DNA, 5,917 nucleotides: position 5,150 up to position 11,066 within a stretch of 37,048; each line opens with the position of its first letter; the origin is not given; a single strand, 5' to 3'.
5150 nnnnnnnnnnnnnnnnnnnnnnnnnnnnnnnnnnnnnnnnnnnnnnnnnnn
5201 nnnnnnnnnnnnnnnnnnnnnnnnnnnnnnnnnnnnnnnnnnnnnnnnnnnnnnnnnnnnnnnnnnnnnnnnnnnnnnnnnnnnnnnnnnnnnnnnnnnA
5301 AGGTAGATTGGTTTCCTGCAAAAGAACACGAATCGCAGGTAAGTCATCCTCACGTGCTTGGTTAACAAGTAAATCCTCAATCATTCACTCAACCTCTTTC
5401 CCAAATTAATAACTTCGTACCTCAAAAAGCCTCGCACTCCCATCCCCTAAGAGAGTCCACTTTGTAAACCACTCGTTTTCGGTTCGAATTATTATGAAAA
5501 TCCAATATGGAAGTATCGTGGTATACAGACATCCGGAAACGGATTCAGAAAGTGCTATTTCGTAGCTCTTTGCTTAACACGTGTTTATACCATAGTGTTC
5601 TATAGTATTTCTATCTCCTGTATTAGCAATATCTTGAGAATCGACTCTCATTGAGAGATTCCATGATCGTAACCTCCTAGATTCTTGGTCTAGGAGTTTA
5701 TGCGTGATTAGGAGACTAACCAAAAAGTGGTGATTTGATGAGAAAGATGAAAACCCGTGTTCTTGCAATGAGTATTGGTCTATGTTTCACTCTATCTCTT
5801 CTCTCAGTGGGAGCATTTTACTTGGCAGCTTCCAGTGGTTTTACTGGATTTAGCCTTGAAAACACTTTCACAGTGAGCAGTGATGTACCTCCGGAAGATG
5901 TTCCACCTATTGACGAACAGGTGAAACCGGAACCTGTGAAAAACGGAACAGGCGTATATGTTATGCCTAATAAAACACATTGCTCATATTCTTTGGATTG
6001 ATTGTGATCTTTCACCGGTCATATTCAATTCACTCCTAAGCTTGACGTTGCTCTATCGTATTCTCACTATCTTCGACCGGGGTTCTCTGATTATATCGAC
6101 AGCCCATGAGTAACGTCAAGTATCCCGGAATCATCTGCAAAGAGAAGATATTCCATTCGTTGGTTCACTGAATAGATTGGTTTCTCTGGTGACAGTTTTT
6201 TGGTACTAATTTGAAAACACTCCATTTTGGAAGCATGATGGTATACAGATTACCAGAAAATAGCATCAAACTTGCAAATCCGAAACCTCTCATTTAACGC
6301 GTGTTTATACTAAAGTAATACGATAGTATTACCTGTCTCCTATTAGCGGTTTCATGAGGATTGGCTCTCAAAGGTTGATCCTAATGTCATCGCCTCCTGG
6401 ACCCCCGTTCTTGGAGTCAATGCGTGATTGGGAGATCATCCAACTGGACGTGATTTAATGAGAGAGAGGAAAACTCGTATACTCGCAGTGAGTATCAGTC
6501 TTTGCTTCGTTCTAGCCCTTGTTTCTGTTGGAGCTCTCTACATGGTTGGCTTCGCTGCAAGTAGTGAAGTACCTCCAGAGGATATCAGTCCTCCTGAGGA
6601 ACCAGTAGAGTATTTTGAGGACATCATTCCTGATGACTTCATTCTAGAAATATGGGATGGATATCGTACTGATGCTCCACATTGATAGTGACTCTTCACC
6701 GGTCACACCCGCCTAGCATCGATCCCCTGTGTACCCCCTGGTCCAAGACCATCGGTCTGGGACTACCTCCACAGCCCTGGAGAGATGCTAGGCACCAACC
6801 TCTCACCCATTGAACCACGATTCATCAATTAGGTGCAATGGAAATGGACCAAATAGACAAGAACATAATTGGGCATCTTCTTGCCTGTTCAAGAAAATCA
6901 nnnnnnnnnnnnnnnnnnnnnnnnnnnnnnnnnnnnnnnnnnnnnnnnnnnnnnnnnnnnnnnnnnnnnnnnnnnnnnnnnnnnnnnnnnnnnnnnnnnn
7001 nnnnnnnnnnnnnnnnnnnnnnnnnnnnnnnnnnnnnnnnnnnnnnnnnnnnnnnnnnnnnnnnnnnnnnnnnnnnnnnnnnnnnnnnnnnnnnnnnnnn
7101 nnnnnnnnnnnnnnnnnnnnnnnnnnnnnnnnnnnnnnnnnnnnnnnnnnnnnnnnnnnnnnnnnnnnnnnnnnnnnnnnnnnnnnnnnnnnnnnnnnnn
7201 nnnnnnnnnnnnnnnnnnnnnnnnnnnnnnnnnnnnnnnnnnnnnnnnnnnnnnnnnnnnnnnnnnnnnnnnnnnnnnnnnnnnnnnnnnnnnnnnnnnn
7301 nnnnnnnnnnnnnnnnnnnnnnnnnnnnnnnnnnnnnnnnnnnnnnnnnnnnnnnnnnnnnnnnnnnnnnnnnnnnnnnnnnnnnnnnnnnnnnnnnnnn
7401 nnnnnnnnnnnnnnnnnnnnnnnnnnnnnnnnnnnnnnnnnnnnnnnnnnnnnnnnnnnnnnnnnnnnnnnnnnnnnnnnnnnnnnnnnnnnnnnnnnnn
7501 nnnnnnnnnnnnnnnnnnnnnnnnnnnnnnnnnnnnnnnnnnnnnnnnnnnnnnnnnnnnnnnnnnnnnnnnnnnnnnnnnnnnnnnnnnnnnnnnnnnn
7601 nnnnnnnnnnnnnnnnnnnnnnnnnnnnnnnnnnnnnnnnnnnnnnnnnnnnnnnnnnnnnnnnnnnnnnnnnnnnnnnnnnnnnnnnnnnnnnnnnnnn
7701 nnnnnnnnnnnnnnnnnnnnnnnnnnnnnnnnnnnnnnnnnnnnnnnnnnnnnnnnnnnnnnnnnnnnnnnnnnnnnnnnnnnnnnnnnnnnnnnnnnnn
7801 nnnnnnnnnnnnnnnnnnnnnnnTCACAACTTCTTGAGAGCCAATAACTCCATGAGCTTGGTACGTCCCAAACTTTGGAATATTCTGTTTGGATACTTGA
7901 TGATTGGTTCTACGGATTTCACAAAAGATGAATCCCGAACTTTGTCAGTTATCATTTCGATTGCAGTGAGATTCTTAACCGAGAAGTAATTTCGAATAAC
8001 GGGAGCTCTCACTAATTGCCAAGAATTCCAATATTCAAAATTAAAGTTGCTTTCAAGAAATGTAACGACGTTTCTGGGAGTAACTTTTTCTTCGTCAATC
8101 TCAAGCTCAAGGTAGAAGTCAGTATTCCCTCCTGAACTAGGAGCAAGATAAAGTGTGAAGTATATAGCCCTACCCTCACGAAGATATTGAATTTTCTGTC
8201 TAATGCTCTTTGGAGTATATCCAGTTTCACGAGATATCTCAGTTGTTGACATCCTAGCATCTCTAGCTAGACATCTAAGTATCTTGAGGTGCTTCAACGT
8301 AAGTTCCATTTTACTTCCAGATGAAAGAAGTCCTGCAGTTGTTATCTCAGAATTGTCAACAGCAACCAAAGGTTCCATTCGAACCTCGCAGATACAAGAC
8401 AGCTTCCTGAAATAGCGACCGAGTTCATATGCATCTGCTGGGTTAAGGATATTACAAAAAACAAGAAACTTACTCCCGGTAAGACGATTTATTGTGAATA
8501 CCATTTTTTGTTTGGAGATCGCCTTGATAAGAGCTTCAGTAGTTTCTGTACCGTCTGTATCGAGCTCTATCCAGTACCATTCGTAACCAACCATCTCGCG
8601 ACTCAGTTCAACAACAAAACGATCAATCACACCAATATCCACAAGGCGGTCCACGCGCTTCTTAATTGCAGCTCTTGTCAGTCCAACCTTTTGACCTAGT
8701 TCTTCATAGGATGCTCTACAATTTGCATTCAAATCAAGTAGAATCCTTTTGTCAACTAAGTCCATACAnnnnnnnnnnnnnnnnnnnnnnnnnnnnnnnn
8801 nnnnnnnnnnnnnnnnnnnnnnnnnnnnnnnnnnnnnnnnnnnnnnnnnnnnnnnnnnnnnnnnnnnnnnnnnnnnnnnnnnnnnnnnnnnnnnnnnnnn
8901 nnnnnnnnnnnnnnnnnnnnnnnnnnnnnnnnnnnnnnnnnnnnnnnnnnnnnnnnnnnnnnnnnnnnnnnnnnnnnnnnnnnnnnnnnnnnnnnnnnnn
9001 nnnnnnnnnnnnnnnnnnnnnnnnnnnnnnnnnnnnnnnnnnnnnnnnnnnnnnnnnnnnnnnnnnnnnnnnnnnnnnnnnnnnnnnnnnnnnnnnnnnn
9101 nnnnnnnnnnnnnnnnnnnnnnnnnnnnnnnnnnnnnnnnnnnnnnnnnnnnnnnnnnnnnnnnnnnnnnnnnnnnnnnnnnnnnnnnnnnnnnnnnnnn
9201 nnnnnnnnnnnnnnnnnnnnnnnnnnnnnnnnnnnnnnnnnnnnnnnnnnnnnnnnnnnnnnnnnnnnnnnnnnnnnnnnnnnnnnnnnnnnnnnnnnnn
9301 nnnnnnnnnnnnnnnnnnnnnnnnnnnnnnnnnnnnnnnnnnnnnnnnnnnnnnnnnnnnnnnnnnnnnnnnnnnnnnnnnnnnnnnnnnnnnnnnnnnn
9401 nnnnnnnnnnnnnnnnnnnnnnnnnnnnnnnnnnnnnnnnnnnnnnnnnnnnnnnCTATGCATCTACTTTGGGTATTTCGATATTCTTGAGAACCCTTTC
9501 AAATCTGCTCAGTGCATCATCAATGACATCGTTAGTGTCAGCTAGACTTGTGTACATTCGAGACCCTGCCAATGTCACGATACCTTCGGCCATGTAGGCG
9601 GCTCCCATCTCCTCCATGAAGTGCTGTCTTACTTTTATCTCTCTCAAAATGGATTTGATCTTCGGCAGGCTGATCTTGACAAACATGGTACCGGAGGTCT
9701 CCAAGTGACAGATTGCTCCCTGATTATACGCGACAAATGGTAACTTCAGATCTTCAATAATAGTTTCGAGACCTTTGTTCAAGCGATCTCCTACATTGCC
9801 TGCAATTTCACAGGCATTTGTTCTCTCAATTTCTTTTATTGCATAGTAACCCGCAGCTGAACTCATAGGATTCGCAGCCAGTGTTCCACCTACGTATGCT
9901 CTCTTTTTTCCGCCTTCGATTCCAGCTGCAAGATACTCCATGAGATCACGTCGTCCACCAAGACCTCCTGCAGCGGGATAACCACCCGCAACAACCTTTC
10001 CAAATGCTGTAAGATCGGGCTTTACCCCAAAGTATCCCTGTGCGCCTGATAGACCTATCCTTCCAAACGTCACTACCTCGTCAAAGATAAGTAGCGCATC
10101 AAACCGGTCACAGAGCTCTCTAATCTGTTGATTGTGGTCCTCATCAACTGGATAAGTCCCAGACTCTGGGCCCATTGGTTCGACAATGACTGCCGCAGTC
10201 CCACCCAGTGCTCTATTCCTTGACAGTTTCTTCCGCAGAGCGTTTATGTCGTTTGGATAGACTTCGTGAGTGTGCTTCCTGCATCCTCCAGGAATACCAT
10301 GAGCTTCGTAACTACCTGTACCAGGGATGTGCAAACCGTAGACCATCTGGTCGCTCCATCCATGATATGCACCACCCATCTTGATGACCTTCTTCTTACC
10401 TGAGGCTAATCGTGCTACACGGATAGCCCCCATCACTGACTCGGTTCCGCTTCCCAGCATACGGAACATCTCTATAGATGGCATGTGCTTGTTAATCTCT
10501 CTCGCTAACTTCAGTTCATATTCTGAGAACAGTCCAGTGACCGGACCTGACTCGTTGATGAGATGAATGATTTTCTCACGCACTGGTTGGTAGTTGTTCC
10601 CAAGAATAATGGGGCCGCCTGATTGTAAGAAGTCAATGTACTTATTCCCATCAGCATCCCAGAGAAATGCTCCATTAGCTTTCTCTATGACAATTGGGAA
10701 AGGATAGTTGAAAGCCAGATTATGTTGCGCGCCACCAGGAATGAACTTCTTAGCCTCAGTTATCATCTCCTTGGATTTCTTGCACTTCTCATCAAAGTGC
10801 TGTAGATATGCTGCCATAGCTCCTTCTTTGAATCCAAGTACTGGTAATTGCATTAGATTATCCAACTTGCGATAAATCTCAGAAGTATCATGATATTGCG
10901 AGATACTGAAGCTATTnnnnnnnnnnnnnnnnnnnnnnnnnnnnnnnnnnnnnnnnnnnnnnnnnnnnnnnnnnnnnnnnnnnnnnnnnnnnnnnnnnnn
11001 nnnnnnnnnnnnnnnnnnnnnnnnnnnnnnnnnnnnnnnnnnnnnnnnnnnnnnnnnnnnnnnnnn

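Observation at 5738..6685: Family of small proteins with a conserved N-terminal membrane segment and variable acidic C-terminal tails (third member at 25584-25841)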

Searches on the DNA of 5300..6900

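Call 43: search_rna_families(source=window, start=5300, end=6900, threshold=evalue, max_evalue=1)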
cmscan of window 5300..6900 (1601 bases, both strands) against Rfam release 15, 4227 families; matches with E-value up to 1: 0.
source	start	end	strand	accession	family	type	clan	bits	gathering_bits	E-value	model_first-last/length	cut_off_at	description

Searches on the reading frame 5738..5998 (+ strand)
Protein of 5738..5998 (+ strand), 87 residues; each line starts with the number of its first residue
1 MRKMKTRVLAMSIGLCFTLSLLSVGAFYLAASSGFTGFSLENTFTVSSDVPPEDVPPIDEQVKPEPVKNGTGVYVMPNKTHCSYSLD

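Call 6: search_protein_families(library=pfam, proteins=[window:5738-5998:+], max_evalue=0.01)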
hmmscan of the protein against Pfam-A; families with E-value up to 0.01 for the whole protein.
window:5738-5998:+ (87 aa): 0 families

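Call 23: search_protein_representatives(alignment_id=A2)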
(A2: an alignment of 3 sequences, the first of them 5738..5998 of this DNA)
Query: 3 sequences, 75 profile positions. Proteins with E-value up to 0.001 (for the whole library): 11; up to 1e-10: 7; up to 1e-30: 0. The best 11 are listed.
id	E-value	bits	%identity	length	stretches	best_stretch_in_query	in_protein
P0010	1.2e-27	112.2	-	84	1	4-75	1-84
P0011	1.3e-25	105.6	-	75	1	1-72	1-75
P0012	2.3e-18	82.4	-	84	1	1-72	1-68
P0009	2.3e-12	63.2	-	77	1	8-73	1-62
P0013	1.3e-11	60.7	-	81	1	1-56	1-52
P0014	4.7e-11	59.0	-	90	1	1-72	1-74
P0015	8.0e-11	58.2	-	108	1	1-72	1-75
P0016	2.0e-08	50.6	-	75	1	1-64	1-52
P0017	6.9e-08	48.8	-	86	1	8-55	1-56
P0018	1.3e-05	41.5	-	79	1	1-60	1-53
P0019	1.9e-04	37.8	-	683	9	30-56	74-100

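Call 25: find_encoding_contigs(protein=P0013, flank=5000, max_places=3)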
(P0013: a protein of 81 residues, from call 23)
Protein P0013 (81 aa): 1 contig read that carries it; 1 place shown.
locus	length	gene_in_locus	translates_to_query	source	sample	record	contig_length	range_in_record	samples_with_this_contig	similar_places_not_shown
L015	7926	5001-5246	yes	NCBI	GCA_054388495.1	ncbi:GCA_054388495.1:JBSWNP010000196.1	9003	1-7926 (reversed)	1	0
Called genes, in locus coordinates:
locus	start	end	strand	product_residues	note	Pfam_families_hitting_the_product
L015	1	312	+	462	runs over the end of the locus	PF13415:Beta-prop_FBX42, PF24681:Kelch_KLHDC2_KLHL20_DRC7, PF24981:Beta-prop_ATRN-LZTR1, PF13418:Beta-prop_TYW4, PF24681:Kelch_KLHDC2_KLHL20_DRC7, PF24981:Beta-prop_ATRN-LZTR1, PF13415:Beta-prop_FBX42, PF24681:Kelch_KLHDC2_KLHL20_DRC7, +6 more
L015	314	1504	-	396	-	PF01321:Creatinase_N, PF00557:Peptidase_M24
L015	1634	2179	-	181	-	PF21473:OB_Ssb-like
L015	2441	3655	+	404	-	PF13306:LRR_5 (weak), PF00560:LRR_1 (faint), PF13855:LRR_8, PF12799:LRR_4 (weak), PF13855:LRR_8 (weak)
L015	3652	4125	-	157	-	PF00583:Acetyltransf_1, PF13508:Acetyltransf_7, PF13673:Acetyltransf_10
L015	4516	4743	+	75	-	-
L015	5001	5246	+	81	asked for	-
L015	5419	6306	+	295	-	PF13404:HTH_AsnC-type, PF13412:HTH_24 (weak)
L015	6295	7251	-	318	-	PF01047:MarR (faint), PF08279:HTH_11 (faint), PF13404:HTH_AsnC-type, PF13412:HTH_24, PF08280:HTH_Mga (faint), PF13404:HTH_AsnC-type (weak), PF13412:HTH_24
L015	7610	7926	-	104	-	?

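Call 26: find_encoding_contigs(protein=P0016, flank=5000, max_places=3)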
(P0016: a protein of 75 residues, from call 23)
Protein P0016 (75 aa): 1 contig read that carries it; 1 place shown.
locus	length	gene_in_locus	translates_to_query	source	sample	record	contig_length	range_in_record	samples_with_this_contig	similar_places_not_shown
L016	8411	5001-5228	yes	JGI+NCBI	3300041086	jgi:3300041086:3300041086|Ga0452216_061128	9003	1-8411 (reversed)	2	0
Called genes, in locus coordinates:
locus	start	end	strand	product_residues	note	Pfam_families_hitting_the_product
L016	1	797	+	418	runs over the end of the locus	PF24681:Kelch_KLHDC2_KLHL20_DRC7, PF24981:Beta-prop_ATRN-LZTR1, PF13415:Beta-prop_FBX42, PF13418:Beta-prop_TYW4, PF24681:Kelch_KLHDC2_KLHL20_DRC7, PF24981:Beta-prop_ATRN-LZTR1, PF13415:Beta-prop_FBX42, PF24681:Kelch_KLHDC2_KLHL20_DRC7, +7 more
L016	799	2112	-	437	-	PF01321:Creatinase_N, PF00557:Peptidase_M24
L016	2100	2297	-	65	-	-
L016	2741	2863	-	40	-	-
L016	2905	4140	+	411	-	PF13306:LRR_5 (weak), PF13855:LRR_8, PF00560:LRR_1 (faint), PF12799:LRR_4 (weak), PF13855:LRR_8 (weak)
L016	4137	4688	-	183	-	PF00583:Acetyltransf_1, PF13508:Acetyltransf_7, PF13673:Acetyltransf_10 (weak)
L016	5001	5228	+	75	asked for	-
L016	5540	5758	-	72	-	-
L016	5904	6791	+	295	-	PF13404:HTH_AsnC-type, PF13412:HTH_24 (weak)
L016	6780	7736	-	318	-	PF01047:MarR (faint), PF08279:HTH_11 (faint), PF13404:HTH_AsnC-type, PF13412:HTH_24, PF08280:HTH_Mga (faint), PF13404:HTH_AsnC-type (weak), PF13412:HTH_24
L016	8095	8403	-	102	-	-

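Call 27: find_encoding_contigs(protein=P0018, flank=5000, max_places=3)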
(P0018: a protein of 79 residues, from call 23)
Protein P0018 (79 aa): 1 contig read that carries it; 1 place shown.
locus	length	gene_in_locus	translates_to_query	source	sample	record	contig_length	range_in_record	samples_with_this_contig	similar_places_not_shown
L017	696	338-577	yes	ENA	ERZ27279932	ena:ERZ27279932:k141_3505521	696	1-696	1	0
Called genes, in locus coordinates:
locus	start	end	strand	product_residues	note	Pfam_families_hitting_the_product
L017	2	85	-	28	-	?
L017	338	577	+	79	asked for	-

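Call 28: find_encoding_contigs(protein=P0017, flank=5000, max_places=3)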
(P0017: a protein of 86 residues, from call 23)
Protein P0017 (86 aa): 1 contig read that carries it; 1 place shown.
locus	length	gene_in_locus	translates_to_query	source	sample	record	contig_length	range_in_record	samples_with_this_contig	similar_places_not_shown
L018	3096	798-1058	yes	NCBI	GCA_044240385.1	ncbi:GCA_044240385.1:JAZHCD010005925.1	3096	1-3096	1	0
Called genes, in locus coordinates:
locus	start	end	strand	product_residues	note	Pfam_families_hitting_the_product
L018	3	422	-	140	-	?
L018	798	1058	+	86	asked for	-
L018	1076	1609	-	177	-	PF13404:HTH_AsnC-type, PF13412:HTH_24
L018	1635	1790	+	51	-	-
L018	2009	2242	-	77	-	-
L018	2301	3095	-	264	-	?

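Call 70: search_protein_families(library=ncbifam, proteins=[window:5738-5998:+], max_evalue=0.01)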
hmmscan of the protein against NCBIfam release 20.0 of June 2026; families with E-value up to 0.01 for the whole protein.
window:5738-5998:+ (87 aa): 0 families

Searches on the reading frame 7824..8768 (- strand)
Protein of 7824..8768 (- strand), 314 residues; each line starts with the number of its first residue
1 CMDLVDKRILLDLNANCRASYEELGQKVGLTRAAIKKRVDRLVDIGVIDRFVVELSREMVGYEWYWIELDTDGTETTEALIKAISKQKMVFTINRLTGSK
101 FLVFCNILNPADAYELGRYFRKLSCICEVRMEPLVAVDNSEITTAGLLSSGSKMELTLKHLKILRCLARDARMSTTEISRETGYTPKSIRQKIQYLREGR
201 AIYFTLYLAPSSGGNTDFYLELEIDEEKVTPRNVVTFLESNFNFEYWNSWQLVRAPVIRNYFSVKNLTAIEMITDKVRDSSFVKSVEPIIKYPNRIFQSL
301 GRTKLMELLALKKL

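Call 6: search_protein_families(library=pfam, proteins=[window:7824-8768:-], max_evalue=0.01)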
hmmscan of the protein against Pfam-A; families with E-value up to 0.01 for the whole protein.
window:7824-8768:- (314 aa): 12 families
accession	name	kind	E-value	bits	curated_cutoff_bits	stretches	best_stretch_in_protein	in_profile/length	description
PF13404.12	HTH_AsnC-type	-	8.7e-21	73.9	27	2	2-42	1-41/42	AsnC-type helix-turn-helix domain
PF13412.12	HTH_24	-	1.9e-18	66.2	21.9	2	2-48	1-47/48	Winged helix-turn-helix DNA-binding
PF08279.18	HTH_11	-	9.4e-07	29.1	25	0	19-62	16-54/55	HTH domain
PF12840.13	HTH_20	-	1.2e-06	28.8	27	0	161-199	7-45/51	Helix-turn-helix domain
PF01047.28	MarR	-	3.3e-05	24.1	24.6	0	8-50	7-49/59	MarR family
PF02002.24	TFIIE_alpha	-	4.2e-05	23.8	22.9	0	159-202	14-57/105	TFIIE alpha subunit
PF25212.1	HVO_A0114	-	0.00043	20.5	27.6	0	155-204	19-68/84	HVO_A0114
PF13518.12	HTH_28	-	0.00049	20.6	25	0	161-195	3-35/52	Helix-turn-helix domain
PF09339.16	HTH_IclR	-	0.00065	19.9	22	1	161-185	6-31/52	IclR helix-turn-helix domain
PF12802.13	MarR_2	-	0.00066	20.2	27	0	156-200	3-48/61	MarR family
PF08280.17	HTH_Mga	-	0.00096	19.5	23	0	161-197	8-44/59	M protein trans-acting positive regulator (MGA) HTH domain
PF19187.6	HTH_PafC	-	0.006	16.9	32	0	14-50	14-50/115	PafC helix-turn-helix domain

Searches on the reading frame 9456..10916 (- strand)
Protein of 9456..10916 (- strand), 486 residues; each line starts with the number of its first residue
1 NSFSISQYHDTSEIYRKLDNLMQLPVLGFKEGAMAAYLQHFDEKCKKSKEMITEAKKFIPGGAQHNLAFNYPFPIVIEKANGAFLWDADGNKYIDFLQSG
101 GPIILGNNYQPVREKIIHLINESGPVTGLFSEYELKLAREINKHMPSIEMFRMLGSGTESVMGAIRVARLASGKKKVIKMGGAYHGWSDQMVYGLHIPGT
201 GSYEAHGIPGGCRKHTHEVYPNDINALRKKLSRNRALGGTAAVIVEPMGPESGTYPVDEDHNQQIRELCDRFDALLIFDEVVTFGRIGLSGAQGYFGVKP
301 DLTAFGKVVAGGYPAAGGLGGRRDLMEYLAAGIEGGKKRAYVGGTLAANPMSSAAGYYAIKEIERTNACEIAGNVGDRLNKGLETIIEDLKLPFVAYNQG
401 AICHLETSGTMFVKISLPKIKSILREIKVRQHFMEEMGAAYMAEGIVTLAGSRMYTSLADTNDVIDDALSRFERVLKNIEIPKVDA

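Call 17: search_protein_families(library=pfam, proteins=[window:9456-10916:-], max_evalue=0.001)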
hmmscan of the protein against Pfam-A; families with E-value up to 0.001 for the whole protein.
window:9456-10916:- (486 aa): 1 family
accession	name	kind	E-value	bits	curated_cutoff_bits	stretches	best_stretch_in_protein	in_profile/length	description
PF00202.27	Aminotran_3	-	6.5e-52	177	30.5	1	72-475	8-402/403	Aminotransferase class-III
